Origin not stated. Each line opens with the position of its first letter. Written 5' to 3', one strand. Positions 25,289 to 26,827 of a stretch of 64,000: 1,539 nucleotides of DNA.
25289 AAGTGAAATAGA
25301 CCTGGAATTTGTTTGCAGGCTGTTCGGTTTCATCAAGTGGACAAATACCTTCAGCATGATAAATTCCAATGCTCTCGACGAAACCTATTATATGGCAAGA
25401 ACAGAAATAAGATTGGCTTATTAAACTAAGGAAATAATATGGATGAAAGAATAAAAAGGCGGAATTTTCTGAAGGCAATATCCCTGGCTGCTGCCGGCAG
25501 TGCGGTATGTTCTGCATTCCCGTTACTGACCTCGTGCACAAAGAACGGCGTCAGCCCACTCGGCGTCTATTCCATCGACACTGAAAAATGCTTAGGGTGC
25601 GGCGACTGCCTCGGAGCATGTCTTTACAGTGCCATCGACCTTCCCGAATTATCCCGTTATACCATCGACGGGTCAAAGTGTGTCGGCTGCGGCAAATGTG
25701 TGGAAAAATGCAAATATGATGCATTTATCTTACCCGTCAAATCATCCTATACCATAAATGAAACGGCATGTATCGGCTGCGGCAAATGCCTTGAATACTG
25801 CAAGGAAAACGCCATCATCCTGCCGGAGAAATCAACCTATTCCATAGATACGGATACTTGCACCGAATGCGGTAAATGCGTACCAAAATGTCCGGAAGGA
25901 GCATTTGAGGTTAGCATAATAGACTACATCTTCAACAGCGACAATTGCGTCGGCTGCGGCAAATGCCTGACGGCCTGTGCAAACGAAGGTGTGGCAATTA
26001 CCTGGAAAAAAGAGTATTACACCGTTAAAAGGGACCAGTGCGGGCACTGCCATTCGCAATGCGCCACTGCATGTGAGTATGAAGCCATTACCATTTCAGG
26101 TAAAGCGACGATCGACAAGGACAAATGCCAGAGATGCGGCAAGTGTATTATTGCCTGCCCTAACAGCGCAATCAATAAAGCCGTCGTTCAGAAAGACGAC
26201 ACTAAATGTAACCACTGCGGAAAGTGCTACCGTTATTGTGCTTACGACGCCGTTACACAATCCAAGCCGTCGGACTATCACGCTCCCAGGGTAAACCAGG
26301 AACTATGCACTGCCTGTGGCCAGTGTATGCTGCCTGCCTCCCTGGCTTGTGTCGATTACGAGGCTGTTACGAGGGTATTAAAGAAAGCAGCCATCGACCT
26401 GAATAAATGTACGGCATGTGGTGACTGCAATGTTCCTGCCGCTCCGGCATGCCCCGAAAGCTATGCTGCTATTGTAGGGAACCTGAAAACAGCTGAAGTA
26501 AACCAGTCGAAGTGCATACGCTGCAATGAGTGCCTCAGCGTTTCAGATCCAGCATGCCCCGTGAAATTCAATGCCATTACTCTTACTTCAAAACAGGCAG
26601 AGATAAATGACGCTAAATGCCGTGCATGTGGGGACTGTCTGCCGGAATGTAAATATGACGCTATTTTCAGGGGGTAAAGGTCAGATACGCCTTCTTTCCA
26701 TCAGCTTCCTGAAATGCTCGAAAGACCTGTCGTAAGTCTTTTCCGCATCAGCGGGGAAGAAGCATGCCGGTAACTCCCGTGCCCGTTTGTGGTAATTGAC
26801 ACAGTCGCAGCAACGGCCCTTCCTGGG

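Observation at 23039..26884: NapH-like membrane polyferredoxin + outer-membrane beta-barrel + Tat-exported 12x[4Fe-4S] polyferredoxin: candidate iron-sulfur trans-envelope electron conduit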

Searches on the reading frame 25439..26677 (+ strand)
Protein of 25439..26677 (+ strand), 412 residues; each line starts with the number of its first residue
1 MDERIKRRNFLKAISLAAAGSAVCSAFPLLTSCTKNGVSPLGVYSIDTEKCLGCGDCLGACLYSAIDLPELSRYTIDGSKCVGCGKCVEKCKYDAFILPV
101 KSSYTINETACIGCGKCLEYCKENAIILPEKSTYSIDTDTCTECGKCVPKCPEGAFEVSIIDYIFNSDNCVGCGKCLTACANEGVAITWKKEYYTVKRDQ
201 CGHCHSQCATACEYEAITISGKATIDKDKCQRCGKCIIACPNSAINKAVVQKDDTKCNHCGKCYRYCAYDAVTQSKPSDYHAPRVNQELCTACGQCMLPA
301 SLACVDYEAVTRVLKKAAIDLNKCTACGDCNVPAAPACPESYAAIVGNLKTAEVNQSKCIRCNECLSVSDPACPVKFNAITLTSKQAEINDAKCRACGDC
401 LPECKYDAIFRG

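Call 3: search_protein_families(library=pfam, proteins=[window:25439-26677:+], max_evalue=0.01)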
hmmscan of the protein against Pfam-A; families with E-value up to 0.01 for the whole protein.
window:25439-26677:+ (412 aa): 14 families
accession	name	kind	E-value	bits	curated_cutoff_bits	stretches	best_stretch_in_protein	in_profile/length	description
PF12837.12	Fer4_6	-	3.6e-53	175.5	25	9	223-245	2-24/24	4Fe-4S binding domain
PF00037.32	Fer4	-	3e-42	141.2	21.1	7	224-245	2-23/24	4Fe-4S binding domain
PF14697.11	Fer4_21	-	1.6e-39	134.3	35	7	106-154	3-55/59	4Fe-4S dicluster domain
PF12838.12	Fer4_7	-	5.3e-39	132.9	27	6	111-155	2-52/52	4Fe-4S dicluster domain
PF12797.12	Fer4_2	-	5e-35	117.4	24.5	6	164-180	4-20/22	4Fe-4S binding domain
PF13237.11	Fer4_10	-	4.8e-31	106.9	25.5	9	224-267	3-52/53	4Fe-4S dicluster domain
PF13187.11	Fer4_9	-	1.5e-28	99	27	5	141-182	2-49/52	4Fe-4S dicluster domain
PF25160.1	LdpA_Fe-S-bd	-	8.6e-18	64.3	27.6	2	203-248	4-46/49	LdpA Fe-S cluster-binding domain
PF13484.11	Fer4_16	-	2.9e-14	54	30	2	140-158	1-19/66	4Fe-4S double cluster binding domain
PF12800.12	Fer4_4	-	2.7e-13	49.4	24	1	228-242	2-16/17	4Fe-4S binding domain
PF12798.12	Fer4_3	-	1e-06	29.5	27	0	111-125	1-15/15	4Fe-4S binding domain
PF13534.11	Fer4_17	-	0.001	20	22.2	0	80-93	1-14/61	4Fe-4S dicluster domain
PF13183.11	Fer4_8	-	0.0012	19.8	27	0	79-92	3-16/68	4Fe-4S dicluster domain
PF17179.9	Fer4_22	-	0.0084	17.4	27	0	165-182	76-93/95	4Fe-4S dicluster domain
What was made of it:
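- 25439..26677 (+): g3: polyferredoxin with a Tat signal and a lipobox, 412 aa, 12 Cys4 motifs. The signal and lipobox occupy 25439-25537 and the cluster motifs 25589-26650. Fer4 families match (call 3).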

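Call 4: search_protein_families(library=ncbifam, proteins=[window:25439-26677:+], max_evalue=0.01)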
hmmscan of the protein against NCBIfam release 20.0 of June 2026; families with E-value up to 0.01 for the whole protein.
window:25439-26677:+ (412 aa): 75 families (the best 25 are shown)
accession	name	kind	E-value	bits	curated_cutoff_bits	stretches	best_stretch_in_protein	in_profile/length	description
NF058577.1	FdxA_fam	equivalog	4e-33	113.4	65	6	103-155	2-52/52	4Fe-4S ferredoxin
TIGR02700.1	flavo_MJ0208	hypoth_equivalog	6.1e-33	114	251.35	6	221-280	141-202/234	dihydromethanopterin reductase (acceptor)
TIGR04105.1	FeFe_hydrog_B1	subfamily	1.6e-31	109.5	450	4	73-156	136-205/462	monomeric [FeFe] hydrogenase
NF040770.1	hetero_SS_HdrA2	exception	3.5e-29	101.5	1100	4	15-98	545-625/777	CoB-CoM heterodisulfide reductase HdrA2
NF040864.1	HgcB_ferredoxin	equivalog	3.7e-28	97.2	99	5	104-159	9-64/93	mercury methylation ferredoxin HgcB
NF043069.1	T4HPD_activ_SAM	equivalog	6.6e-27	94.6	425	4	105-157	47-98/299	trans-4-hydroxy-L-proline dehydratase activase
TIGR02179.1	PorD_KorD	subfamily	9.6e-26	89.7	60.05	4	106-158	22-74/78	2-oxoacid:acceptor oxidoreductase, delta subunit, pyruvate/2-ketoisovalerate family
NF005504.0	PRK07118.1-3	equivalog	7.4e-25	87.9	437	3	108-156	218-265/293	Fe-S cluster domain-containing protein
NF041836.1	rnfB_Methano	equivalog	1.1e-24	87.3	445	4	104-158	211-264/265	Rnf electron transport complex subunit RnfB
NF005503.0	PRK07118.1-2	equivalog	4.2e-24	85.3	252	3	109-158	138-186/292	RnfABCDGE type electron transport complex subunit B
NF005505.0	PRK07118.1-4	equivalog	1.2e-23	84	378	3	104-158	211-264/265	Fe-S cluster domain-containing protein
TIGR01944.1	rnfB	subfamily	3.7e-22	78.8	68.7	4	105-158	109-162/190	RnfABCDGE type electron transport complex subunit B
NF003475.0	PRK05113.1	equivalog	7.5e-22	78.1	203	4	105-158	109-162/190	electron transport complex subunit RsxB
NF038196.1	ferrodoxin_EFR1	subfamily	3.2e-21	76.5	75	6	103-158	179-231/242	EFR1 family ferrodoxin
NF041891.1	hdrA_Methbact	equivalog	5.4e-21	74.5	1300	4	75-128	568-620/762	ferredoxin:CoB-CoM heterodisulfide reductase subunit HdrA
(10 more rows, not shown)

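Call 39: search_solved_structures(query=window:25439-26674:+, max_evalue=0.001)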
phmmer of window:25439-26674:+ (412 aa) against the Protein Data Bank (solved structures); distinct sequences matched with E-value up to 0.001: 55.
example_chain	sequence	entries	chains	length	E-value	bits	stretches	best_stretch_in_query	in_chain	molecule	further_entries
9sw6_G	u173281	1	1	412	2.1e-19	73.1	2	46-158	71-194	Polyferredoxin protein MvhB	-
9sfi_O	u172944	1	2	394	2e-17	66.5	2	48-158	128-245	Ferredoxin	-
9eri_B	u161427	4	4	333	1.5e-13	53.8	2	48-158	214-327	Na(+)-translocating ferredoxin:NAD(+) oxidoreductase complex subunit B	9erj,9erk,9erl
9sfi_T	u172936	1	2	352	2.3e-11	46.6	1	73-159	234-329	4Fe-4S ferredoxin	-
5t5i_F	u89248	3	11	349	9.5e-10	41.3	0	201-275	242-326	Tungsten formylmethanofuran dehydrogenase subunit fwdF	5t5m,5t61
9sw6_H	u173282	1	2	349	1.5e-09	40.6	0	66-159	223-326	Tungsten formylmethanofuran dehydrogenase, subunit F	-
7bkb_K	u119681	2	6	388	1.6e-09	40.5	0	128-249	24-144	Formylmethanofuran dehydrogenase, subunit F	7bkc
7npa_A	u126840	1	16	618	4.4e-09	39.1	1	83-157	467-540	Coenzyme F420-dependent sulfite reductase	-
9r9v_A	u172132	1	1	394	5.4e-09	38.8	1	70-193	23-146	Periplasmic [Fe] hydrogenase large subunit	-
6sg2_AAA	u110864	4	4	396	5.5e-09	38.8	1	70-193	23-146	Periplasmic [Fe] hydrogenase large subunit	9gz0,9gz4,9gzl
9hpx_A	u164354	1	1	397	5.5e-09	38.8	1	70-193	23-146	Periplasmic [Fe] hydrogenase large subunit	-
8bj7_A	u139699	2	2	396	5.6e-09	38.7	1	70-193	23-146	Periplasmic [Fe] hydrogenase large subunit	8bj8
8rtg_A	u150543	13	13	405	5.8e-09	38.7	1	70-193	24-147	Periplasmic [Fe] hydrogenase large subunit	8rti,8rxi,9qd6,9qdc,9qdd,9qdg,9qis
8rxj_A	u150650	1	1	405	5.9e-09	38.7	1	70-193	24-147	Periplasmic [Fe] hydrogenase large subunit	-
1hfe_L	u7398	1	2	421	6.1e-09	38.6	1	70-193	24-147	PROTEIN (FE-ONLY HYDROGENASE (E.C.1.18.99.1) (LARGER SUBUNIT))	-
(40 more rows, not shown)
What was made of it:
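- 25439..26677 (+): The best PDB hit is MvhB, 9sw6_G, E 2.1e-19 (call 39).
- On MvhB-type polyferredoxin: The best PDB hit is MvhB (call 39).
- All g3 units are of the clostridial type, which typically has low potential (calls 3, 39).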

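Call 62: find_homologous_proteins(query=window:25439-26674:+, max_evalue=1e-20)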
Query window:25439-26674:+ (412 aa): 37 proteins with E <= 1e-20 among 7719 candidates.
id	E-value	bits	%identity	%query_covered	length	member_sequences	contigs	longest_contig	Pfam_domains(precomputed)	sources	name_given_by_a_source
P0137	7.4e-78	281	46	57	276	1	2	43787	PF14697.12,PF12797.13,PF12837.13,PF00037.33,PF12798.13,PF13484.12,PF12838.13,PF25160.2,PF13237.12,PF12800.13,PF13187.12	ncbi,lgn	-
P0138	4.5e-74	268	48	56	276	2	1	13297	PF14697.12,PF12837.13,PF12798.13,PF13484.12,PF12838.13,PF13534.12,PF12800.13,PF12797.13,PF00037.33,PF25160.2,PF13237.12,PF13183.12,PF13187.12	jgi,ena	-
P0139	9.3e-74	267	47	57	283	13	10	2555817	PF14697.12,PF12837.13,PF12798.13,PF13484.12,PF12838.13,PF12800.13,PF12797.13,PF00037.33,PF25160.2,PF13237.12,PF13183.12,PF13187.12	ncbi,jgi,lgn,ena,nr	ncbi:MAG: 4Fe-4S binding protein [Ignavibacteria bacterium]|jgi:ferredoxin|nr:4Fe-4S binding protein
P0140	2.5e-72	262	38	91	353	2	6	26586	PF14697.12,PF17179.10,PF12837.13,PF12798.13,PF13484.12,PF12838.13,PF13534.12,PF12800.13,PF12797.13,PF00037.33,PF25160.2,PF13237.12,PF13183.12,PF13187.12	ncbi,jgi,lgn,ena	-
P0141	1.8e-71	260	43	57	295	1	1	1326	PF14697.12,PF12837.13,PF12798.13,PF13484.12,PF12838.13,PF13459.12,PF12800.13,PF12797.13,PF00037.33,PF25160.2,PF13237.12,PF13183.12,PF13187.12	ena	-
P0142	9.0e-70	254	47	55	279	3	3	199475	PF14697.12,PF12837.13,PF12798.13,PF13484.12,PF12838.13,PF13534.12,PF12800.13,PF12797.13,PF00037.33,PF25160.2,PF13237.12,PF13183.12,PF13187.12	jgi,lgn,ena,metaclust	metaclust:\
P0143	1.6e-69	253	49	56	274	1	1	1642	PF14697.12,PF12837.13,PF12798.13,PF13484.12,PF12838.13,PF13534.12,PF12800.13,PF12797.13,PF00037.33,PF25160.2,PF13237.12,PF13183.12,PF13187.12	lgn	-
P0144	2.6e-69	252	47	55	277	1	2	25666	PF14697.12,PF12837.13,PF12798.13,PF13484.12,PF12838.13,PF13534.12,PF12800.13,PF12797.13,PF00037.33,PF25160.2,PF13237.12,PF13183.12,PF13187.12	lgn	-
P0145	4.7e-68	248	48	58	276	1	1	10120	PF14697.12,PF12837.13,PF12798.13,PF13484.12,PF12838.13,PF12800.13,PF12797.13,PF00037.33,PF25160.2,PF13237.12,PF13183.12,PF13187.12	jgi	jgi:ferredoxin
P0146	2.8e-67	246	37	89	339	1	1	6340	PF14697.12,PF12837.13,PF12798.13,PF13484.12,PF12838.13,PF13534.12,PF12800.13,PF12797.13,PF00037.33,PF25160.2,PF13237.12,PF13183.12,PF13187.12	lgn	-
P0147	2.6e-66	243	45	55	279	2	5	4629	PF14697.12,PF12837.13,PF12798.13,PF13484.12,PF12838.13,PF13534.12,PF12800.13,PF12797.13,PF00037.33,PF25160.2,PF13237.12,PF13183.12,PF13187.12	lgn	-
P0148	4.5e-66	242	36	88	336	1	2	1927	PF14697.12,PF12837.13,PF12798.13,PF13484.12,PF12838.13,PF13534.12,PF13459.12,PF12800.13,PF12797.13,PF00037.33,PF25160.2,PF13237.12,PF13183.12,PF13187.12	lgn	-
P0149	5.3e-66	242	47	57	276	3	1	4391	PF14697.12,PF12797.13,PF12837.13,PF00037.33,PF12798.13,PF13484.12,PF12838.13,PF25160.2,PF13237.12,PF12800.13,PF13187.12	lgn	-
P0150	6.3e-66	241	38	89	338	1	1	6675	PF14697.12,PF12837.13,PF12798.13,PF13484.12,PF12838.13,PF12800.13,PF12797.13,PF00037.33,PF25160.2,PF13237.12,PF13183.12,PF13187.12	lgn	-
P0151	1.2e-65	240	48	55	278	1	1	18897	PF14697.12,PF17179.10,PF12837.13,PF12798.13,PF13484.12,PF12838.13,PF12800.13,PF12797.13,PF00037.33,PF25160.2,PF13237.12,PF13187.12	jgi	-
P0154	2.0e-62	230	38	99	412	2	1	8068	PF14697.12,PF12797.13,PF12837.13,PF00037.33,PF12798.13,PF13484.12,PF12838.13,PF25160.2,PF13237.12,PF12800.13,PF13187.12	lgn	-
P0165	8.6e-48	182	35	89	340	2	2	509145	PF14697.12,PF17179.10,PF12837.13,PF12798.13,PF13484.12,PF12838.13,PF13534.12,PF12800.13,PF12797.13,PF00037.33,PF25160.2,PF13237.12,PF13183.12,PF13187.12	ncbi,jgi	-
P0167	1.5e-44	171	33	79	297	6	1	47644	PF14697.12,PF12797.13,PF12837.13,PF00037.33,PF12798.13,PF13484.12,PF12838.13,PF25160.2,PF13237.12,PF12800.13,PF13187.12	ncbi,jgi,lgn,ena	-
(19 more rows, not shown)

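Call 63: find_encoding_contigs(protein=P0139, flank=8000, max_places=3)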
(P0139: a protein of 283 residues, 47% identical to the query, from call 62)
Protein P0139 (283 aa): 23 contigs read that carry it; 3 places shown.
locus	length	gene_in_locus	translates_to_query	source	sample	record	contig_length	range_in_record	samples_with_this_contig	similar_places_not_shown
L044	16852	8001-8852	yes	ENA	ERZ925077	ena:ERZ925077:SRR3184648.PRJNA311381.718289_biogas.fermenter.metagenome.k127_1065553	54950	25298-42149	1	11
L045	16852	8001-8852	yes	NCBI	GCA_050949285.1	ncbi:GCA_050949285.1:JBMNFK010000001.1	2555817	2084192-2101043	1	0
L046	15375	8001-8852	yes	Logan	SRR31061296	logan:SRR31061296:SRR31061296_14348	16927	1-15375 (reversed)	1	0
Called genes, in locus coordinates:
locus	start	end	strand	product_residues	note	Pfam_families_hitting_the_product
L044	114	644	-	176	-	-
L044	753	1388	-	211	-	PF13568:OMP_b-brl_2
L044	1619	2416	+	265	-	PF00106:adh_short, PF13561:adh_short_C2, PF12241:Enoyl_reductase (faint)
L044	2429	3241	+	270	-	PF00149:Metallophos, PF13277:YmdB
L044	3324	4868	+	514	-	PF02142:MGS, PF01808:AICARFT_IMPCHas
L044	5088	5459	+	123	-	-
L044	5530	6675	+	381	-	PF12801:Fer4_5, PF13237:Fer4_10 (weak), PF13187:Fer4_9 (weak)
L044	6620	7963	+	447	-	-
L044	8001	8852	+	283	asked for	PF00037:Fer4 (weak), PF12838:Fer4_7 (weak), PF14697:Fer4_21 (weak), PF12838:Fer4_7 (weak), PF25160:LdpA_Fe-S-bd (weak), PF00037:Fer4, PF12837:Fer4_6 (weak), PF13237:Fer4_10, +11 more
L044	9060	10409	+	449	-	PF06452:CBM9_1 (faint)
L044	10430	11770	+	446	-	PF00696:AA_kinase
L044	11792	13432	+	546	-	PF01979:Amidohydro_1, PF13382:Adenine_deam_C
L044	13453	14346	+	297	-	PF00483:NTP_transferase, PF12804:NTP_transf_3 (weak)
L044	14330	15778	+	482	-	PF16736:sCache_like (weak), PF00672:HAMP, PF00512:HisKA, PF02518:HATPase_c, PF13589:HATPase_c_3 (faint)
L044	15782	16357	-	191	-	PF04028:DUF374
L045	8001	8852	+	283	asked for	PF00037:Fer4 (weak), PF12838:Fer4_7 (weak), PF14697:Fer4_21 (weak), PF12838:Fer4_7 (weak), PF25160:LdpA_Fe-S-bd (weak), PF00037:Fer4, PF12837:Fer4_6 (weak), PF13237:Fer4_10, +11 more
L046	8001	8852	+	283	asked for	PF00037:Fer4 (weak), PF12838:Fer4_7 (weak), PF14697:Fer4_21 (weak), PF12838:Fer4_7 (weak), PF25160:LdpA_Fe-S-bd (weak), PF00037:Fer4, PF12837:Fer4_6 (weak), PF13237:Fer4_10, +11 more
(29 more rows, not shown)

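Call 64: find_encoding_contigs(protein=P0165, flank=8000, max_places=2)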
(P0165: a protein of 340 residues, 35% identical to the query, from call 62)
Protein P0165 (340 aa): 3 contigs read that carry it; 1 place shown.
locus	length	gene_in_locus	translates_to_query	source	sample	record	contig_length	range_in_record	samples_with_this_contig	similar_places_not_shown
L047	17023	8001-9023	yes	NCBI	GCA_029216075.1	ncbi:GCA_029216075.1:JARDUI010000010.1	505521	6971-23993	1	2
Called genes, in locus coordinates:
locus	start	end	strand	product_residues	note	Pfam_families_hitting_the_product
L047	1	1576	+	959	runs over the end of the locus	PF01565:FAD_binding_4, PF02913:FAD-oxidase_C, PF13183:Fer4_8, PF13534:Fer4_17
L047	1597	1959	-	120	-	PF00085:Thioredoxin, PF14595:Thioredoxin_9 (weak), PF13098:Thioredoxin_2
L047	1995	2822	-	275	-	PF01209:Ubie_methyltran (weak), PF01234:NNMT_PNMT_TEMT (faint), PF05175:MTS (weak), PF13489:Methyltransf_23, PF13847:Methyltransf_31, PF08241:Methyltransf_11, PF08242:Methyltransf_12, PF13649:Methyltransf_25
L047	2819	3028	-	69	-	PF19628:DUF6132 (weak)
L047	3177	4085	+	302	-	PF13561:adh_short_C2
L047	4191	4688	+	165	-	PF08281:Sigma70_r4_2, PF04545:Sigma70_r4 (faint)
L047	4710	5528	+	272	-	PF04773:FecR, PF16344:FecR_C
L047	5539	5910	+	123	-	-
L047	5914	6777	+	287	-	PF12801:Fer4_5, PF13187:Fer4_9 (weak)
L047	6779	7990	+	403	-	-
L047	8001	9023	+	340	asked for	PF00037:Fer4 (weak), PF12837:Fer4_6 (weak), PF14697:Fer4_21, PF12838:Fer4_7, PF14697:Fer4_21, PF13187:Fer4_9 (weak), PF13187:Fer4_9, PF25160:LdpA_Fe-S-bd, +18 more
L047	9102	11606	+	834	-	PF13715:CarbopepD_reg_2 (faint)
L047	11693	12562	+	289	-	PF09968:DUF2202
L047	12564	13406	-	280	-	PF07313:AmiA-like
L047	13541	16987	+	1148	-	PF26300:PEPCK_PPi_lobe_2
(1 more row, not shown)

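Call 65: find_encoding_contigs(protein=P0167, flank=8000, max_places=2)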
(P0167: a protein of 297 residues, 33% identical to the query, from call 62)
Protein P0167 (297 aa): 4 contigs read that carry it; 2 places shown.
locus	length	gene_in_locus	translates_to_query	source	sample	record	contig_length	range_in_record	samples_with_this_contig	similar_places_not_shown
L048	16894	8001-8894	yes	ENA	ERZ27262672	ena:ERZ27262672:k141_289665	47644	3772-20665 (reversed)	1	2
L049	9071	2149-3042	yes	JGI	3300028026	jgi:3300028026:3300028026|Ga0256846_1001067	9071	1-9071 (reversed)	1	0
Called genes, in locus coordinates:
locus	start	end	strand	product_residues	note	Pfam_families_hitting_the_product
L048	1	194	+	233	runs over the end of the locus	PF02666:PS_Dcarbxylase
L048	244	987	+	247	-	PF01066:CDP-OH_P_transf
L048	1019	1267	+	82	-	PF02700:PurS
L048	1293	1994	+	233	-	PF13507:GATase_5, PF07685:GATase_3, PF01965:DJ-1_PfpI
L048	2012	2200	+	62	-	PF02416:TatA_B_E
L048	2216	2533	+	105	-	PF02416:TatA_B_E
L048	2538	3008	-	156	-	PF04304:DUF454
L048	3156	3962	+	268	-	PF03167:UDG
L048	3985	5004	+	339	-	PF01820:Dala_Dala_lig_N, PF07478:Dala_Dala_lig_C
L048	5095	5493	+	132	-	-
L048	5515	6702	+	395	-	PF12801:Fer4_5, PF13187:Fer4_9 (weak)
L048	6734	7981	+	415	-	-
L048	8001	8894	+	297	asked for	PF00037:Fer4 (weak), PF12838:Fer4_7 (weak), PF13187:Fer4_9 (weak), PF13237:Fer4_10 (weak), PF14697:Fer4_21, PF14697:Fer4_21 (weak), PF12838:Fer4_7 (weak), PF13237:Fer4_10, +9 more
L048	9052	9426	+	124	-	-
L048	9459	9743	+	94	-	-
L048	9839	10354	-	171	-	PF06078:DUF937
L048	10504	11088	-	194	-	PF03193:RsgA_GTPase (faint), PF01926:MMR_HSR1, PF02421:FeoB_N, PF00350:Dynamin_N (faint), PF00009:GTP_EFTU (weak)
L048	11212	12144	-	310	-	PF03462:PCRF, PF00472:RF-1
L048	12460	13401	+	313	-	PF01073:3Beta_HSD, PF01370:Epimerase, PF02719:Polysacc_synt_2, PF04321:RmlD_sub_bind, PF07993:NAD_binding_4 (faint), PF13460:NAD_binding_10 (faint), PF16363:GDP_Man_Dehyd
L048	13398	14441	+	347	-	PF01073:3Beta_HSD, PF01370:Epimerase, PF02719:Polysacc_synt_2, PF04321:RmlD_sub_bind, PF07993:NAD_binding_4, PF16363:GDP_Man_Dehyd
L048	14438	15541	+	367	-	PF02350:Epimerase_2, PF04007:DUF354 (weak)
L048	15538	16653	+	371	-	PF02350:Epimerase_2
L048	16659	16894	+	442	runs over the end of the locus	PF05496:RuvB_N, PF13173:AAA_14 (weak), PF00004:AAA, PF07728:AAA_5 (faint), PF16193:AAA_assoc_2, PF12002:MgsA_C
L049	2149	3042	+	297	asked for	PF00037:Fer4 (weak), PF12838:Fer4_7 (weak), PF13187:Fer4_9 (weak), PF13237:Fer4_10 (weak), PF14697:Fer4_21, PF14697:Fer4_21 (weak), PF12838:Fer4_7 (weak), PF13237:Fer4_10, +9 more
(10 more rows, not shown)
